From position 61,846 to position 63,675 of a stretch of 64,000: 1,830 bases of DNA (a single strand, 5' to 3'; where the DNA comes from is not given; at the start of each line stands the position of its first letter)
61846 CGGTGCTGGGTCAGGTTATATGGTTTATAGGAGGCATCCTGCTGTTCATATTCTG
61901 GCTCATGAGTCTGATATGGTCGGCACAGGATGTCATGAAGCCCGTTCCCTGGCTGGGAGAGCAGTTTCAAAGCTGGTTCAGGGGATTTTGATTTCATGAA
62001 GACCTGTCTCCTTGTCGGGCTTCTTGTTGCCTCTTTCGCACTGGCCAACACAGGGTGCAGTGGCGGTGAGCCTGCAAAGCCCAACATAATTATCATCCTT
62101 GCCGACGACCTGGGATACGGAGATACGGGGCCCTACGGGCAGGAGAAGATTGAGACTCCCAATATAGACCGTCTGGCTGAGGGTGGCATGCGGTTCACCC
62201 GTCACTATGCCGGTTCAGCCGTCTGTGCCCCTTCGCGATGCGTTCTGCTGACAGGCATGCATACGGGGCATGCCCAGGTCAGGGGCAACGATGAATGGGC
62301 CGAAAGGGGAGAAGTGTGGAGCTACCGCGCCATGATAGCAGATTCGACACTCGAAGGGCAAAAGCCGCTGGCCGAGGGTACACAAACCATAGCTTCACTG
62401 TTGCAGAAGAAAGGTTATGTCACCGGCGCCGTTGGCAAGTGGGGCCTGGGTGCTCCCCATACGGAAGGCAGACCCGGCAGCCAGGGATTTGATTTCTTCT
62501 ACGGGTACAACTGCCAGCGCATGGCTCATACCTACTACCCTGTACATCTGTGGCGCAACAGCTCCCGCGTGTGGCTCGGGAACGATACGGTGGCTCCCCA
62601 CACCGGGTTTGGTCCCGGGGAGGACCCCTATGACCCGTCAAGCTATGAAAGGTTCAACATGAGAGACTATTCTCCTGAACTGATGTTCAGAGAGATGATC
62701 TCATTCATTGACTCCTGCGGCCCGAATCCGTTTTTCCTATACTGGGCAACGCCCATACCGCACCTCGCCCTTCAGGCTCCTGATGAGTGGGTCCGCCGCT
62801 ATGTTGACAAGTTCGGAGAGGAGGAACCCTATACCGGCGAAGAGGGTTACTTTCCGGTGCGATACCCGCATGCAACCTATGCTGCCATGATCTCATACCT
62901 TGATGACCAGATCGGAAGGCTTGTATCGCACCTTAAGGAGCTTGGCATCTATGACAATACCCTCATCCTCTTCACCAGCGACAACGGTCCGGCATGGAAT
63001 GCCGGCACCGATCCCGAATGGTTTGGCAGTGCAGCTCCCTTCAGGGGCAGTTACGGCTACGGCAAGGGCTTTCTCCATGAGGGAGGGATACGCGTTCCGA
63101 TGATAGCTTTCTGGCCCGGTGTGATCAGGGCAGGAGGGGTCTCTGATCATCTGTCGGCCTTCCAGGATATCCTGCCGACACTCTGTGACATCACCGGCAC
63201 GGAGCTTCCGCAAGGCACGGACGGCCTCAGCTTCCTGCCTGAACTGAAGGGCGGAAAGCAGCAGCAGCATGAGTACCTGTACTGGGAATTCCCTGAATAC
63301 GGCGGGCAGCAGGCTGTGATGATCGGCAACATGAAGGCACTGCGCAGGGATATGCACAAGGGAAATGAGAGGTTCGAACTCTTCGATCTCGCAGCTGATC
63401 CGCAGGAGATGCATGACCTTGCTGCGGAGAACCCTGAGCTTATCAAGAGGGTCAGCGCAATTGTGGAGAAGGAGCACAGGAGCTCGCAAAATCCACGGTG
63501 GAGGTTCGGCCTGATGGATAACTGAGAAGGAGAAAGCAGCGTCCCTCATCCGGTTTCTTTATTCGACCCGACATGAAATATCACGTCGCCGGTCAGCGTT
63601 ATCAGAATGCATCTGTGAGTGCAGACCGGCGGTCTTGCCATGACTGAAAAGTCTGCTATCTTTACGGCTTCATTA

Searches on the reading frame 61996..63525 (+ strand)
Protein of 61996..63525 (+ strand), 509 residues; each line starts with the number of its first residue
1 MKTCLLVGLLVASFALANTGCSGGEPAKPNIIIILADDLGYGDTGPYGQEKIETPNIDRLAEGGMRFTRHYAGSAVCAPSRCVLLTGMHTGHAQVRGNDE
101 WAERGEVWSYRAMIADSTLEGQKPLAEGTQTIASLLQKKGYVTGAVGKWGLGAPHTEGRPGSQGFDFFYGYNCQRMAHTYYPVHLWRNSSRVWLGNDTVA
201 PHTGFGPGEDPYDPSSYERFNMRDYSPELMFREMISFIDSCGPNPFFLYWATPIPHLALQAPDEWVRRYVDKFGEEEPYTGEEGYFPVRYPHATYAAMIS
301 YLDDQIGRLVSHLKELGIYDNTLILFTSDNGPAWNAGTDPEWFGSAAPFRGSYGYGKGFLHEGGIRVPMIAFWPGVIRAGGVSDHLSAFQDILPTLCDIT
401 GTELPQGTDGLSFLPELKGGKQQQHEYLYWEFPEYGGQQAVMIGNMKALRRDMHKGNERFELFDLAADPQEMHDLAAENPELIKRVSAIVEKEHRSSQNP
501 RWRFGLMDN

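Call 70: search_protein_families(library=pfam, proteins=[window:61996-63525:+], max_evalue=0.00001)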
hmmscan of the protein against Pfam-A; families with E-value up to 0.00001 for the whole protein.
window:61996-63525:+ (509 aa): 3 families
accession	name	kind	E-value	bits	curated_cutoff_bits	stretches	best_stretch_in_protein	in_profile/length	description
PF00884.28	Sulfatase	-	9.8e-57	193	25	1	29-401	1-300/301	Sulfatase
PF16347.10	SGSH_C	-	5.2e-17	62.9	29.3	1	355-479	6-135/154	N-sulphoglucosamine sulphohydrolase, C-terminal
PF01663.27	Phosphodiest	-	1.5e-07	31.8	23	0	294-331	183-220/342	Type I phosphodiesterase / nucleotide pyrophosphatase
